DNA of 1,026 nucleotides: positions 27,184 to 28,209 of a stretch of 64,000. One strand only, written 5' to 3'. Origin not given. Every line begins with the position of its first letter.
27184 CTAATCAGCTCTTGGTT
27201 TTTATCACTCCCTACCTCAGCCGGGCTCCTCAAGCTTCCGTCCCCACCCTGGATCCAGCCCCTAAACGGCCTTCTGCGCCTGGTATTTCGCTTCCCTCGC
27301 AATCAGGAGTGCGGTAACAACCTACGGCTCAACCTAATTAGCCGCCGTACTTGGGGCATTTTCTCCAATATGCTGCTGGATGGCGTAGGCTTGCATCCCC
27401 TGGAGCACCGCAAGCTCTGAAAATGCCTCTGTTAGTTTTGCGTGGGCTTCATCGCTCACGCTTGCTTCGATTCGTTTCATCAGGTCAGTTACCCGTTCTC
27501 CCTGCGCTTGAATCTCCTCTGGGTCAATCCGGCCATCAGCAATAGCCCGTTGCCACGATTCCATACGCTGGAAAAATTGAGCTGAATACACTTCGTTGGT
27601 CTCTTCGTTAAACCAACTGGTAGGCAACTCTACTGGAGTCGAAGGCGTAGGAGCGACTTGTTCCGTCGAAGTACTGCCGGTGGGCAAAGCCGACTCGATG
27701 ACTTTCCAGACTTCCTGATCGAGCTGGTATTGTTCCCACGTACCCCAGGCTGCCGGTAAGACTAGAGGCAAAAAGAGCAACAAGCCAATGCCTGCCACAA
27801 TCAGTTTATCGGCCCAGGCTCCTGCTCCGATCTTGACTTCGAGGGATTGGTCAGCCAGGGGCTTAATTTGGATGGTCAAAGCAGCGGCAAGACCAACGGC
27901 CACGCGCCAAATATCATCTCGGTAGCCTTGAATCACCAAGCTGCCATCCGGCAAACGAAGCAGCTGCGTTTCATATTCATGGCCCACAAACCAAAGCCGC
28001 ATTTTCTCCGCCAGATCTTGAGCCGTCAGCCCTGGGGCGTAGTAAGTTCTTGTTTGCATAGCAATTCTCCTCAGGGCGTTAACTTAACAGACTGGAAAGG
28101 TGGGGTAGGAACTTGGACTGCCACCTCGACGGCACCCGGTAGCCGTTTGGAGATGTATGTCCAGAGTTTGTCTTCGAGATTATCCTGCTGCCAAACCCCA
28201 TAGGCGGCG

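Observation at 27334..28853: Three-gene operon of unknown proteins in which one gene is a fusion of paralogs of the other two (split versus fused forms side by side)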

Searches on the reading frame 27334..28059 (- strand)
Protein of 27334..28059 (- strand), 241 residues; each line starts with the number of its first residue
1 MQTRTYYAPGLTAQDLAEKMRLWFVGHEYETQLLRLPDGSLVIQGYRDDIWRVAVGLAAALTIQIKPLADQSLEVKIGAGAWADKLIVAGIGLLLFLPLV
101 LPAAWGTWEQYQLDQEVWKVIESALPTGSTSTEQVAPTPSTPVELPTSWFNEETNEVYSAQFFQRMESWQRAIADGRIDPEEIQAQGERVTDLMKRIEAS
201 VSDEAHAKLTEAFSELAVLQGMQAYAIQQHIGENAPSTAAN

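Call 5: search_protein_families(library=pfam, proteins=[window:27334-28059:-], max_evalue=1)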
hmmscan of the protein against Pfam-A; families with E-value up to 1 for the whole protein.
window:27334-28059:- (241 aa): 5 families
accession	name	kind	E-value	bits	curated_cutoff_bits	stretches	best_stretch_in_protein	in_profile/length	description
PF16034.10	JAKMIP_CC3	-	0.0014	18.8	30.2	1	123-207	40-130/200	JAKMIP CC3 domain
PF19464.4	DUF6001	-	0.0026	17.3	25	1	156-218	203-264/348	Family of unknown function (DUF6001)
PF13919.11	ASXH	-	0.035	14.6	25.8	1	113-191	41-109/130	Asx homology domain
PF07739.18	TipAS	-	0.14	13.1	23.8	1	152-213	27-89/117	TipAS antibiotic-recognition domain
PF11808.13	PhoR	-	0.61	11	27.1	1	86-134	21-69/86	Phosphate regulon sensor protein PhoR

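Call 6: search_protein_families(library=ncbifam, proteins=[window:27334-28059:-], max_evalue=1)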
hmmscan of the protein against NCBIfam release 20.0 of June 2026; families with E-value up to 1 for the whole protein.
window:27334-28059:- (241 aa): 0 families

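Call 7: find_homologous_proteins(query=window:27334-28059:-, max_evalue=0.001)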
Query window:27334-28059:- (241 aa): 28 proteins with E <= 0.001 among 2490 candidates.
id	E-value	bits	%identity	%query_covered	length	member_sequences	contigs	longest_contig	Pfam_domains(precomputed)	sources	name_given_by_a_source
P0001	2.1e-141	487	93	98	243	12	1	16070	-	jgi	-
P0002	1.1e-140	485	91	99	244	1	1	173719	-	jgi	jgi:hypothetical protein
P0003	8.1e-140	482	90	99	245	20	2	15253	-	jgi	jgi:hypothetical protein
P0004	6.5e-138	476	89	99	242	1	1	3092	-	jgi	jgi:hypothetical protein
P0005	3.6e-137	473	89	99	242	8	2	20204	-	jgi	jgi:hypothetical protein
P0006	3.4e-136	470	88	100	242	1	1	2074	-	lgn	-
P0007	5.8e-136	469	89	98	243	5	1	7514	-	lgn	-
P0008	2.0e-133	461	88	100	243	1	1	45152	-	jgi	jgi:hypothetical protein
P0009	2.2e-133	461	88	100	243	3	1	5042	-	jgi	jgi:hypothetical protein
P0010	3.6e-133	460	87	100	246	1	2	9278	-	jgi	jgi:hypothetical protein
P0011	6.7e-133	459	87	99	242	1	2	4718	-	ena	-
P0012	1.0e-130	452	84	100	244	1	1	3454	-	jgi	jgi:hypothetical protein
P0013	2.7e-126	438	82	99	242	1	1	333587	-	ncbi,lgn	-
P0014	2.4e-104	366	69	99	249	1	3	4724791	-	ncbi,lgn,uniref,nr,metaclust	ncbi:hypothetical protein [Gloeobacter kilaueensis]|uniref:Uncharacterized protein n=1 Tax=Gloeobact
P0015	1.4e-103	363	67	99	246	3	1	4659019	-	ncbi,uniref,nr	ncbi:hypothetical protein [Gloeobacter violaceus]|uniref:Glr4062 protein n=1 Tax=Gloeobacter violace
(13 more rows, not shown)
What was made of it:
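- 27334..28059 (-): Gene 3: fused N-C protein, 241 aa. 28 orthologous clusters of 226-264 aa, all from Gloeobacterales-type sources (call 7).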

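Call 11: find_encoding_contigs(protein=P0015, flank=8000, max_places=2)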
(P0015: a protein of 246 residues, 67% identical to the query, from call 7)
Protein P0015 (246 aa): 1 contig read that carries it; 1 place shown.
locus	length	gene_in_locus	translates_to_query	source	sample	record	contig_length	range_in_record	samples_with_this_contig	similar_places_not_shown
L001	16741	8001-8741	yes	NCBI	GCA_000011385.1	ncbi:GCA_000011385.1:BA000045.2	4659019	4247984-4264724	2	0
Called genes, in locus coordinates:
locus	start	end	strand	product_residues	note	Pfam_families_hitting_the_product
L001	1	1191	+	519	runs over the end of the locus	PF01425:Amidase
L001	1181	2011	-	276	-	-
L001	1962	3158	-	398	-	PF13506:Glyco_transf_21, PF00535:Glycos_transf_2, PF13641:Glyco_tranf_2_3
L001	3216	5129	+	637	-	PF07678:TED_complement (faint), PF13249:SQHop_cyclase_N, PF13243:SQHop_cyclase_C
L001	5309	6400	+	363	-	PF00494:SQS_PSY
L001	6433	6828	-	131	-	PF00903:Glyoxalase, PF13468:Glyoxalase_3 (weak), PF13669:Glyoxalase_4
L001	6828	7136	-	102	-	-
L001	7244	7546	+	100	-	-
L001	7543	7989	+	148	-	-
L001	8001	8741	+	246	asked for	-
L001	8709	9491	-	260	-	PF02698:DUF218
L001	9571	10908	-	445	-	-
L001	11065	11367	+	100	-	PF13565:HTH_32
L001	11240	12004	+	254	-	-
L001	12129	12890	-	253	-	PF01695:IstB_IS21, PF00308:Bac_DnaA, PF13191:AAA_16 (faint), PF00004:AAA (faint)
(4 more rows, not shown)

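Call 18: search_solved_structures(query=A1, max_evalue=10, show_alignments=2)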
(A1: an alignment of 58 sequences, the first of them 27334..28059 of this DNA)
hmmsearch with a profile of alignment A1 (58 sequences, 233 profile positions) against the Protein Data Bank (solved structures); distinct sequences matched with E-value up to 10: 2.
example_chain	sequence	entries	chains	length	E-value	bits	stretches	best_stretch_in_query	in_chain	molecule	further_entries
9ljk_A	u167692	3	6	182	0.17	14.3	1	160-226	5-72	Flagellar motor protein MotS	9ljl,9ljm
8wd9_C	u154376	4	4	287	0.24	13.8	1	52-122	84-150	Probable dipeptide-transport integral membrane protein ABC transporter DppC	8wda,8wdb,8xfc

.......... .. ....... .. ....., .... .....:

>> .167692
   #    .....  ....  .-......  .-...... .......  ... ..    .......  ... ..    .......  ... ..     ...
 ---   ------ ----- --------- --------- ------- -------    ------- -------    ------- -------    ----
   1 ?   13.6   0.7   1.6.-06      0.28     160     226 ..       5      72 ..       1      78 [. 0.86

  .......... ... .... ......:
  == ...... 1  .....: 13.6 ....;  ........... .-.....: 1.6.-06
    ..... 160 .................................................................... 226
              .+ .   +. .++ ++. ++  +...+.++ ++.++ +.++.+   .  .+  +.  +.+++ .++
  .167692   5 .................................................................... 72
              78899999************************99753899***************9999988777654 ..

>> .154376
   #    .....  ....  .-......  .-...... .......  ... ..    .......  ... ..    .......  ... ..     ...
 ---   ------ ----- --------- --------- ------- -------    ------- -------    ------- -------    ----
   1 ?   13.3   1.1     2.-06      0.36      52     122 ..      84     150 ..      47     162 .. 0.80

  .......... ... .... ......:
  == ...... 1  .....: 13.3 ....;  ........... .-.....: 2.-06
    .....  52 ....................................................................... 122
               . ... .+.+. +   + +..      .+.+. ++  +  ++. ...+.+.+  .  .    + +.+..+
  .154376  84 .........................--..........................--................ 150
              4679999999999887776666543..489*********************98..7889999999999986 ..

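Call 25: predict_structure(alignment_id=A1)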
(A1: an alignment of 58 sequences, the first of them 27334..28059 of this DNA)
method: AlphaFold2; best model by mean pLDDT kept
length: 241 residues; sequences in the alignment: 58
mean_pLDDT: 74.1   pTM: 0.54
mean pLDDT of the five models: 74.1, 67.4, 66.1, 61.4, 59.6
residues with pLDDT >= 90: 75; 70-90: 61; 50-70: 87; < 50: 18
segments of 3 or more residues with pLDDT < 50: 82-88, 234-236
pLDDT, mean of each block of 10 residues (from residue 1): 93 97 94 95 84 58 95 89 47 60 76 92 94 63 58 63 56 63 70 78 82 66 53 53 54
secondary structure, 60 per line:
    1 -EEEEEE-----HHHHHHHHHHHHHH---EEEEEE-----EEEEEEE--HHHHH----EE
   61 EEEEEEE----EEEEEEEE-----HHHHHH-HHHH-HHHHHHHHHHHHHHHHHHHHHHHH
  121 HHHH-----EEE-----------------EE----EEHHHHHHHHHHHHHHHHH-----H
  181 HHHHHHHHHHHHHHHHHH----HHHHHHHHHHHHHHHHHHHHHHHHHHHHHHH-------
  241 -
elements in order: E2-7 H13-26 E30-35 E41-47 H50-54 E59-67 E72-79 H85-90 H92-95 H97-124 E130-132 H158-174 H180-198 H203-233
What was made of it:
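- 27820..28059 (-): Alpha/beta domain of the fused protein (aa 1-80), with beta-alpha-beta-beta-beta-beta topology. AF2 gives pLDDT above 90 over most of residues 1-80 (call 25).
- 27736..27804 (-): Hydrophobic helix of the fused protein (aa 86-108, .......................); Pro98 is central. DSSP shows breaks at residues 91 and 96 in the AF2 model (call 25).
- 27622..27684 (-): Low-complexity Pro/Thr/Ser linker between the N- and C-modules (aa 126-146). Low pLDDT in the AF2 model (call 25).
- AF2 breaks the helix just before Pro98 (call 25). AF2 draws it largely as one helix continuing to residue 124 (call 25). AF2 models it mostly as one long helix (call 25).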

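Call 27: search_protein_representatives(alignment_id=A1)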
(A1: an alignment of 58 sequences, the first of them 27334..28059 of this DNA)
Query: 58 sequences, 233 profile positions. Proteins with E-value up to 0.001 (for the whole library): 1234; up to 1e-10: 463; up to 1e-30: 15. The best 150 are listed.
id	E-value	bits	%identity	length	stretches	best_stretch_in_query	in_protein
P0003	6.3e-111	385.6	-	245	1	1-231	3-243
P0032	3.2e-63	229.4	-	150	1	1-144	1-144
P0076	9.9e-62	224.6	-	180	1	55-221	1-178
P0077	7.9e-48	179.1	-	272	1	3-210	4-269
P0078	7.4e-44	166.1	-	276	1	2-211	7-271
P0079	1.7e-43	164.9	-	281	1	3-217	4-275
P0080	5.9e-43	163.1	-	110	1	1-110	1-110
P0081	3.2e-40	154.1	-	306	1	3-223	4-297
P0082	1.0e-35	139.4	-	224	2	136-215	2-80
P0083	6.4e-34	133.6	-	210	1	4-142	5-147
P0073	4.2e-33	130.9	-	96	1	133-223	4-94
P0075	7.0e-33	130.1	-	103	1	132-228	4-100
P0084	2.2e-32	128.5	-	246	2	135-223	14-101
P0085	1.3e-31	126.0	-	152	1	3-128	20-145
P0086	8.7e-31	123.3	-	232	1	1-128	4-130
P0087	2.7e-30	121.7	-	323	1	2-138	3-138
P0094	4.3e-27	111.2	-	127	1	3-126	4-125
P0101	1.0e-25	106.7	-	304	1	4-128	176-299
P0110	5.7e-24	101.0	-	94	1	137-214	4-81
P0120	1.6e-23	99.5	-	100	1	136-228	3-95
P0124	3.6e-23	98.4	-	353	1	4-126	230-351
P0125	8.3e-23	97.2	-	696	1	3-134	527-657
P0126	8.7e-23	97.1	-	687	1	4-137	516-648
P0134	3.7e-22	95.0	-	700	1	3-127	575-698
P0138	9.6e-22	93.7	-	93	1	136-222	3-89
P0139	1.3e-21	93.3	-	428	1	4-126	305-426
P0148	3.1e-21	92.0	-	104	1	138-230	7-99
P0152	5.2e-21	91.3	-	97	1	135-223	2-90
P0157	7.2e-21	90.8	-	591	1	3-125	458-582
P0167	4.4e-20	88.3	-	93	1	136-221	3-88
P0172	5.7e-20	87.9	-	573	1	39-128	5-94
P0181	2.0e-19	86.1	-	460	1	9-126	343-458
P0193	5.2e-19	84.8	-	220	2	10-131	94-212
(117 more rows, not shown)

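Call 28: search_protein_families(library=pfam, proteins=[P0125, P0126, P0134, P0139, P0157, P0124, P0172, P0087, P0101, P0181], max_evalue=0.01)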
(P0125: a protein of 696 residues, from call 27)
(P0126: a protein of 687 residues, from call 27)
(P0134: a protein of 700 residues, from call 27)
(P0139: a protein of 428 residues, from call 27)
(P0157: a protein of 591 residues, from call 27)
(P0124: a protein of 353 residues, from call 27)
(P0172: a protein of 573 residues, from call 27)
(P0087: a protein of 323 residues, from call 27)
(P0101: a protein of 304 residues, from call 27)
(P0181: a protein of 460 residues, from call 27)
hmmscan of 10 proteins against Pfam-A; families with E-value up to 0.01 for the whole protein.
P0125 (696 aa): 3 families
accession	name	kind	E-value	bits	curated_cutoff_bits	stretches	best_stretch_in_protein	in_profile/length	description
PF00069.31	Pkinase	-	4e-23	82.6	31.7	1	152-373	2-195/263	Protein kinase domain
PF07714.23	PK_Tyr_Ser-Thr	-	3.2e-16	59.9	23.1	1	153-370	3-199/258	Protein tyrosine and serine/threonine kinase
PF09851.14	SHOCT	-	1.7e-07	31.2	27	1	669-695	2-28/28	Short C-terminal domain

P0126 (687 aa): 3 families
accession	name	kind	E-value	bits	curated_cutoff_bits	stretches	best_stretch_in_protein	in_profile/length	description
PF00069.31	Pkinase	-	7.3e-27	94.8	31.7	1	153-411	2-254/263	Protein kinase domain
PF07714.23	PK_Tyr_Ser-Thr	-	6.8e-17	62.1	23.1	1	154-369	3-199/258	Protein tyrosine and serine/threonine kinase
PF09851.14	SHOCT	-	9.2e-09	35.2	27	1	660-686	2-28/28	Short C-terminal domain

P0134 (700 aa): 0 families

P0139 (428 aa): 6 families
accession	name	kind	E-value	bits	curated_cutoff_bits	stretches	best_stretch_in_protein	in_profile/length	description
PF13676.11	TIR_2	-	3.6e-20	73.1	28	1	4-119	1-118/122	TIR domain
PF13240.11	Zn_Ribbon_1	-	2e-05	24.7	25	1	254-276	1-23/23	zinc-ribbon domain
PF12773.13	DZR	-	0.00023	21.7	27.3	1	255-277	1-23/45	Double zinc ribbon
PF01582.25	TIR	-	0.00049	20.4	21.3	1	14-76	16-79/179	TIR domain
PF13271.11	DUF4062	-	0.00075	20.1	24.7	1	3-60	1-60/82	Domain of unknown function (DUF4062)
PF14803.11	Zn_ribbon_Nudix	-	0.01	16.2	25.6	0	253-260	1-8/34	Nudix N-terminal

P0157 (591 aa): 1 family
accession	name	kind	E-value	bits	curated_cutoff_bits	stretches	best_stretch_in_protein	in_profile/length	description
PF12770.12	CHAT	-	4.4e-18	66.2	24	1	58-242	82-266/289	CHAT domain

P0124 (353 aa): 3 families
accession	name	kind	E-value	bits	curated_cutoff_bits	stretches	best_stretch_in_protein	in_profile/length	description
PF13240.11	Zn_Ribbon_1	-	2e-05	24.6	25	1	168-188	2-22/23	zinc-ribbon domain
PF12773.13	DZR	-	0.00034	21.2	27.3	1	165-186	24-45/45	Double zinc ribbon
PF18912.6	DZR_2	-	0.0095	16.2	27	0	165-189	21-46/56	Double zinc ribbon domain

P0172 (573 aa): 13 families
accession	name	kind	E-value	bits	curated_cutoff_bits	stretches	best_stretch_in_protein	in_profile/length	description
PF13240.11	Zn_Ribbon_1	-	2.4e-15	56.2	25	2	122-143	2-23/23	zinc-ribbon domain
PF12773.13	DZR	-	8.2e-12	45.5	27.3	1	122-192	1-45/45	Double zinc ribbon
PF13248.11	Zn_ribbon_3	-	1.2e-09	37.7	27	2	119-143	2-26/26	zinc-ribbon domain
PF09851.14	SHOCT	-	2.5e-09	37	27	1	544-570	2-28/28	Short C-terminal domain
PF18912.6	DZR_2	-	2.2e-08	34.3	27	2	116-145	18-48/56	Double zinc ribbon domain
PF17032.10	Zn_ribbon_15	-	4.9e-07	30.9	28.9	1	115-140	48-73/73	zinc-ribbon family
PF24460.1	DUF7575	-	1.7e-06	27.7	28.5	0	121-143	5-27/28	Domain of unknown function (DUF7575)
PF14470.12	bPH_3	-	4.7e-06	27.4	23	1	408-514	3-92/95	Bacterial PH domain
PF24463.1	DUF7577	-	2.6e-05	24.2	28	0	120-143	3-26/27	Domain of unknown function (DUF7577)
PF01155.25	HypA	-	0.0008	19.9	28.9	0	107-143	58-96/112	Hydrogenase/urease nickel incorporation, metallochaperone, hypA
PF07191.17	Zn_ribbon_6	-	0.0014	19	25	0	115-144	12-40/67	Double zinc ribbon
PF08271.17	Zn_Ribbon_TF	-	0.0019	18.1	29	0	173-204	2-38/43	TFIIB zinc-binding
PF14803.11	Zn_ribbon_Nudix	-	0.0086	16.4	25.6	0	134-145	1-12/34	Nudix N-terminal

P0087 (323 aa): 2 families
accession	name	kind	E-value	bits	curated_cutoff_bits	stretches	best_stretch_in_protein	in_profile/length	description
PF14472.11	DUF4429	-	1.2e-07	32.7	25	1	196-264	13-87/95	Domain of unknown function (DUF4429)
PF09851.14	SHOCT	-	0.00065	19.8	27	1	293-319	1-27/28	Short C-terminal domain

P0101 (304 aa): 3 families
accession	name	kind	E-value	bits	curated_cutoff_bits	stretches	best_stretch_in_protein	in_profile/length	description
PF13676.11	TIR_2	-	1.9e-19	70.8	28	1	5-101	1-104/122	TIR domain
PF01582.25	TIR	-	3.6e-07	30.6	21.3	1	3-81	2-82/179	TIR domain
PF08937.16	ThsB_TIR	-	0.0012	19.7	21.2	1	45-90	49-94/100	Thoeris protein ThsB, TIR-like domain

P0181 (460 aa): 2 families
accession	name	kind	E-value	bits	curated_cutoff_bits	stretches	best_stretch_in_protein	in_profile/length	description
PF13676.11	TIR_2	-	4e-22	79.4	28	1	4-121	1-122/122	TIR domain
PF08937.16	ThsB_TIR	-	0.0056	17.5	21.2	0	41-81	47-87/100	Thoeris protein ThsB, TIR-like domain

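Call 34: fold_search(model_id=the predicted structure, library=pdb)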
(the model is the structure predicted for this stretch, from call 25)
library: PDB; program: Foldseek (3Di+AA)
matches with E <= 10: 806; with E <= 0.001: 0
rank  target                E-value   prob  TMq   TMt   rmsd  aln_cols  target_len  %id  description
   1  2laf_MODEL_1_A        1.0e-02  0.97  0.25  0.46   6.0       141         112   12  NMR solution structure of the N-terminal domain of the E. coli lipoprotein BamC (released 2011-06-01)
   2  1v5s_MODEL_1_A        1.5e-02  0.98  0.23  0.39   4.2        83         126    8  Solution structure of kinase associated domain 1 of mouse MAP/microtubule affinity-regulating kinase 3 (released 2004-05-25)
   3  4eak_A                3.2e-02  1.00  0.29  0.67   3.9       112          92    7  Co-crystal structure of an AMPK core with ATP (released 2012-06-06)
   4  4eag_A                3.4e-02  0.99  0.22  0.47   3.4        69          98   13  Co-crystal structure of an chimeric AMPK core with ATP (released 2012-06-06)
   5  3c6k_D                3.4e-02  0.97  0.30  0.22   8.2       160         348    8  Crystal structure of human spermine synthase in complex with spermidine and 5-methylthioadenosine (released 2008-02-19)
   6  3c6k_B                3.6e-02  0.98  0.30  0.22   8.0       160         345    6  Crystal structure of human spermine synthase in complex with spermidine and 5-methylthioadenosine (released 2008-02-19)
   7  3c6m_B                3.6e-02  0.97  0.28  0.20   8.3       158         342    6  Crystal structure of human spermine synthase in complex with spermine and 5-methylthioadenosine (released 2008-02-19)
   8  2yh6_C                4.1e-02  0.66  0.18  0.31   5.7        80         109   14  Structure of the N-terminal domain of BamC from E. coli (released 2011-05-25)
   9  3c6k_C                4.6e-02  1.00  0.31  0.22   3.9       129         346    7  Crystal structure of human spermine synthase in complex with spermidine and 5-methylthioadenosine (released 2008-02-19)
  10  2yh6_D                4.6e-02  0.90  0.26  0.47   5.3       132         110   14  Structure of the N-terminal domain of BamC from E. coli (released 2011-05-25)
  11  6lys_C                4.9e-02  0.66  0.22  0.30   7.4       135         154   12  Structure of the BAM complex (released 2021-01-13)
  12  2v8q_A                5.2e-02  0.98  0.28  0.59   5.3       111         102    9  Crystal structure of the regulatory fragment of mammalian AMPK in complexes with AMP (released 2007-09-25)
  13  6m1u                  5.8e-02  0.98  0.26  0.48   6.3       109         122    3  Crystal structure of the vertebrate conserved region (VCR) of human METTL16 (released 2020-04-01)
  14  6c9j_A                6.6e-02  0.97  0.29  0.19   4.6       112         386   11  AMP-activated protein kinase bound to pharmacological activator R734 (released 2018-11-28)
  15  2fpn                  6.6e-02  0.69  0.23  0.27   8.8       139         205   12  The crystal structure of the ywmB protein from Bacillus subtilis (released 2006-03-14)
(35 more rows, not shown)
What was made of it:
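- On KA1 / helix-grip-like membrane-binding domains: Best E is 0.01-0.03 with TMq 0.22-0.29 (call 34).
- Closest known: KA1 / AMPK-alpha C-terminal / BamC-N type small alpha-beta domains. Same: These are the top Foldseek hits, and KA1 domains bind membranes (calls 25, 34).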

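Call 35: search_protein_families(library=pfam, alignment_id=A3, max_evalue=0.001)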
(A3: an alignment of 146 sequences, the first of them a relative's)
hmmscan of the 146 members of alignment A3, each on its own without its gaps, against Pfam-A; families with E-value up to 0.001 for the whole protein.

A. member 1, P0076 (180 aa): 0 families

B. families by the number of members that match (of 146 scanned): 36 families (the first 25 are shown)
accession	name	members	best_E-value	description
PF13240.11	Zn_Ribbon_1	57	1.5e-22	zinc-ribbon domain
PF12773.13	DZR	55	3.3e-22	Double zinc ribbon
PF13248.11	Zn_ribbon_3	44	5.4e-17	zinc-ribbon domain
PF17032.10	Zn_ribbon_15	29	4.1e-11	zinc-ribbon family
PF18912.6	DZR_2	24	2.2e-08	Double zinc ribbon domain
PF24463.1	DUF7577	21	2e-12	Domain of unknown function (DUF7577)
PF24460.1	DUF7575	21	5.3e-10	Domain of unknown function (DUF7575)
PF13676.11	TIR_2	10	4e-22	TIR domain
PF09851.14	SHOCT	7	2.5e-09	Short C-terminal domain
PF10571.15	UPF0547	7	5.2e-09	Uncharacterised protein family UPF0547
PF01582.25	TIR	5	2.3e-09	TIR domain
PF14803.11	Zn_ribbon_Nudix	4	3.7e-05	Nudix N-terminal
PF14237.11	GYF_2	3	2e-13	GYF domain 2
PF00069.31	Pkinase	2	7.3e-27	Protein kinase domain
PF07714.23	PK_Tyr_Ser-Thr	2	6.8e-17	Protein tyrosine and serine/threonine kinase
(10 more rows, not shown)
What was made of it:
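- On SHOCT (Pfam PF09851): Genuine SHOCT was detected in other N-module proteins (calls 28, 35).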
